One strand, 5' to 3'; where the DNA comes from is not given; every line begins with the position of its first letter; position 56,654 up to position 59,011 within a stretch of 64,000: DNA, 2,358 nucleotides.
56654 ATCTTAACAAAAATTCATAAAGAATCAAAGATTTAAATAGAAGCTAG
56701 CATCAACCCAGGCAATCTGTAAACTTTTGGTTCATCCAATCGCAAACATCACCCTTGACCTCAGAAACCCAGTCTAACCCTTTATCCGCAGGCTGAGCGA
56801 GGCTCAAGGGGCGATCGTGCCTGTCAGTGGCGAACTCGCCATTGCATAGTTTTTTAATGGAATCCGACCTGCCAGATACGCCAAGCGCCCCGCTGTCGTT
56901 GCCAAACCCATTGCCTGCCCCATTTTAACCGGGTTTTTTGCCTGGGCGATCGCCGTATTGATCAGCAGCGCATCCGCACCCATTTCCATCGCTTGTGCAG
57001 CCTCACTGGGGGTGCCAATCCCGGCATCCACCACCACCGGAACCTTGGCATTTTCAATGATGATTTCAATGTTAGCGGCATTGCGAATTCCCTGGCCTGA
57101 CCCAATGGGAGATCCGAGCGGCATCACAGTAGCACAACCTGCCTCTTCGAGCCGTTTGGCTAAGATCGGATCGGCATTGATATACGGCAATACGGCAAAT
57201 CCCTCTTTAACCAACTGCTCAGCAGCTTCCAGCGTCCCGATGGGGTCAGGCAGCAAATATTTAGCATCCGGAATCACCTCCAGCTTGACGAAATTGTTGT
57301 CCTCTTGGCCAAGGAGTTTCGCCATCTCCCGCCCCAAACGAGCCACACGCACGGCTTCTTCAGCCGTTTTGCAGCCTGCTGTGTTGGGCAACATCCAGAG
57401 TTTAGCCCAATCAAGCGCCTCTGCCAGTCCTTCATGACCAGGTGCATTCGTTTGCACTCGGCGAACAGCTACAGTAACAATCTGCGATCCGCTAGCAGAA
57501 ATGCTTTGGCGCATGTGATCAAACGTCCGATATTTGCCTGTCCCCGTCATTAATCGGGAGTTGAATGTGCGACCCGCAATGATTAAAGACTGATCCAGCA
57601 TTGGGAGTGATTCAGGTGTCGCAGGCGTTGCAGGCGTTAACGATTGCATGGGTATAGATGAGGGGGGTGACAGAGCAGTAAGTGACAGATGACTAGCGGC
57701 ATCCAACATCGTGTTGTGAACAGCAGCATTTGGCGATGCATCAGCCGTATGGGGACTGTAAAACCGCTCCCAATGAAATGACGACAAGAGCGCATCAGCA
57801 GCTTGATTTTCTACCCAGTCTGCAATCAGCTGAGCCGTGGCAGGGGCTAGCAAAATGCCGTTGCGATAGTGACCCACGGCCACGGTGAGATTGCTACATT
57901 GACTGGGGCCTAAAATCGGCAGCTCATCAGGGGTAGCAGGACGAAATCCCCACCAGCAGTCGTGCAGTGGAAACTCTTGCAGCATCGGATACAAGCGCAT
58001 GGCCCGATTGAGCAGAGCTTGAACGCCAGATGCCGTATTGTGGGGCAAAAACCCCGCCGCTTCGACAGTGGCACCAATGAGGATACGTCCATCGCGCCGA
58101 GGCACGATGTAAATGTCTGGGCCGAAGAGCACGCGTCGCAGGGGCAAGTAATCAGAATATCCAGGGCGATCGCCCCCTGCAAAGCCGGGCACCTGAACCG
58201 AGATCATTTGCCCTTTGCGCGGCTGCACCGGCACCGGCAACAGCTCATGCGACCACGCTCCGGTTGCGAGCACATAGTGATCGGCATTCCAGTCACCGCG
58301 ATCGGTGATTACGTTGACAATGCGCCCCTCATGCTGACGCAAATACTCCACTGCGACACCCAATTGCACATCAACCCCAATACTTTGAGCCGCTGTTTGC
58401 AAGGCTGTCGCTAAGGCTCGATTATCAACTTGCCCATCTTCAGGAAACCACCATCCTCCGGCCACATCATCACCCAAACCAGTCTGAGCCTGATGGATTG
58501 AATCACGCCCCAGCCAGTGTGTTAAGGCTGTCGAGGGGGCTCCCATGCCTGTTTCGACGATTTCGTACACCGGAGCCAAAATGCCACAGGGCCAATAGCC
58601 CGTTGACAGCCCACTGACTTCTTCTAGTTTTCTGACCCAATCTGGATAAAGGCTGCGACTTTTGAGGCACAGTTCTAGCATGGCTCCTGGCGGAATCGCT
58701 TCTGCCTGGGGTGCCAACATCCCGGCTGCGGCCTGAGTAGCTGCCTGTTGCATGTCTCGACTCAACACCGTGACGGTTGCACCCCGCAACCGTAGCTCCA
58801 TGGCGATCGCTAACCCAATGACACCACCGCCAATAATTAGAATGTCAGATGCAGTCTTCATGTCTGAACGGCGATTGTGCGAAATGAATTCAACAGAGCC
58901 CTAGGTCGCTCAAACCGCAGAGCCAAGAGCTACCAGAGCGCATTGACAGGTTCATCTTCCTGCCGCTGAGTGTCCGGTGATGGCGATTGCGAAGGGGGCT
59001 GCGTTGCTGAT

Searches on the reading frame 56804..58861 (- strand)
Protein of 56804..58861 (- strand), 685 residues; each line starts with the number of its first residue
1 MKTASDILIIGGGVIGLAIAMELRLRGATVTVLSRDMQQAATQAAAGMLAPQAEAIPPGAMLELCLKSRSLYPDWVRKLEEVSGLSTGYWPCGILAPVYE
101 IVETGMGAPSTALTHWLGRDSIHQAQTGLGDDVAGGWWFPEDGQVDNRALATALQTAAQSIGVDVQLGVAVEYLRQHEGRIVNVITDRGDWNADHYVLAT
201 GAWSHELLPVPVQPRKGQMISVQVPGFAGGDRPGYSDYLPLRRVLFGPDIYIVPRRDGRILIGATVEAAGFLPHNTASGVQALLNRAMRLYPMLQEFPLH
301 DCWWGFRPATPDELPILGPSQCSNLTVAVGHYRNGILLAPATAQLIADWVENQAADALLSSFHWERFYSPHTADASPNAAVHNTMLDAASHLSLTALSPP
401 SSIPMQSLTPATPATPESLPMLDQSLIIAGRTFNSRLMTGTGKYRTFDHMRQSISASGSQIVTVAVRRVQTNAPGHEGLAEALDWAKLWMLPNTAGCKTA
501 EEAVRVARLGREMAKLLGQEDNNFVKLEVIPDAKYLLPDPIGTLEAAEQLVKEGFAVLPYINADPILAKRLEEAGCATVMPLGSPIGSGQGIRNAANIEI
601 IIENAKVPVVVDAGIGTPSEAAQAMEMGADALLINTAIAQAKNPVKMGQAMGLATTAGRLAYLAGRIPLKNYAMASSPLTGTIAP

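Call 70: search_protein_families(library=pfam, proteins=[window:56804-58861:-], max_evalue=0.00001)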
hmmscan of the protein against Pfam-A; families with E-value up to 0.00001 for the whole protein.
window:56804-58861:- (685 aa): 5 families
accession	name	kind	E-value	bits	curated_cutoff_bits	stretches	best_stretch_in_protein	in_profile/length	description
PF05690.20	ThiG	-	4.9e-111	370.4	23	1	428-678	2-247/247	Thiazole biosynthesis protein ThiG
PF01266.30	DAO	-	2.5e-71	241.5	27.9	1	6-349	1-353/353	FAD dependent oxidoreductase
PF07992.20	Pyr_redox_2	-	5.3e-07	29.8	26.1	0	5-35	143-173/291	Pyridine nucleotide-disulphide oxidoreductase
PF00890.30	FAD_binding_2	-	3.4e-06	27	20.4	0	6-49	1-45/414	FAD binding domain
PF13738.12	Pyr_redox_3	-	4.1e-06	26.7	30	0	145-206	78-138/305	Pyridine nucleotide-disulphide oxidoreductase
